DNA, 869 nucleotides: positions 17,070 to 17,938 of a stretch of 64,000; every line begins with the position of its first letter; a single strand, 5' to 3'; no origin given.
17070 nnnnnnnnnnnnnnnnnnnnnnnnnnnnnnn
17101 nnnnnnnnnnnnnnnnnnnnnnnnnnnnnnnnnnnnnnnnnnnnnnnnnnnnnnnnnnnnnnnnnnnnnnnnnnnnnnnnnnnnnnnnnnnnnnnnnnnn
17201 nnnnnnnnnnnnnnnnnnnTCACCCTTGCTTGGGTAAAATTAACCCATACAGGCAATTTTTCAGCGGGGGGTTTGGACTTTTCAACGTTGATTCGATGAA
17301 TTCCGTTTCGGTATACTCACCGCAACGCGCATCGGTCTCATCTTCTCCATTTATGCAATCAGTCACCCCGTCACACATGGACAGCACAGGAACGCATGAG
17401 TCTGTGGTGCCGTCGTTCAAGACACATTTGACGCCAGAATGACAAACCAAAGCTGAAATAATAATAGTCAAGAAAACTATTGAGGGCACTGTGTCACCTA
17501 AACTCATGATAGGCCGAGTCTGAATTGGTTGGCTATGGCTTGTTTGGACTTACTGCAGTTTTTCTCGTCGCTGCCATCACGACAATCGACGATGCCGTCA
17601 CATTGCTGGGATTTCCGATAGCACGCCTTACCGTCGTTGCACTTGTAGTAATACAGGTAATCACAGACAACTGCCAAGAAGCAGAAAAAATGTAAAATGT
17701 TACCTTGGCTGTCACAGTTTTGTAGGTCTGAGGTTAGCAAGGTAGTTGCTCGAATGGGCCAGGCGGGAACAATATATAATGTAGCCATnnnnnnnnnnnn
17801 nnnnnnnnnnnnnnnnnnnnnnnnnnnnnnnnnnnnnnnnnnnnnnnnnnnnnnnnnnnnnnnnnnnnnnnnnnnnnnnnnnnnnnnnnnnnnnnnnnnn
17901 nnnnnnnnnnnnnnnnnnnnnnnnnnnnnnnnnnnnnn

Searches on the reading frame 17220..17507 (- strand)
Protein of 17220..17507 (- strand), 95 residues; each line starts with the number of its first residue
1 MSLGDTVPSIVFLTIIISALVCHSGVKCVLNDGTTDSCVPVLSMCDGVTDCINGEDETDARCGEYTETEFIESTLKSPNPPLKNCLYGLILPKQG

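Call 53: search_protein_families(library=pfam, proteins=[window:17220-17507:-], max_evalue=0.01)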
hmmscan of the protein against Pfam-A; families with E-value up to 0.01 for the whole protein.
window:17220-17507:- (95 aa): 1 family
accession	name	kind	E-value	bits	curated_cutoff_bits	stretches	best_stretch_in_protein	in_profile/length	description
PF00057.23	Ldl_recept_a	-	8.2e-05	23.2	24.1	1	36-62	13-37/37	Low-density lipoprotein receptor domain class A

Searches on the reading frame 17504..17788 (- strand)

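Call 53: search_protein_families(library=pfam, proteins=[window:17504-17788:-], max_evalue=0.01)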
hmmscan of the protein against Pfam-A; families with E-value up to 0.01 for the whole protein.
window:17504-17788:- (94 aa): 1 family
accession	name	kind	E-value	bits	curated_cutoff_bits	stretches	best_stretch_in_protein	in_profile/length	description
PF00057.23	Ldl_recept_a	-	5.5e-09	36.5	24.1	1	48-78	8-37/37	Low-density lipoprotein receptor domain class A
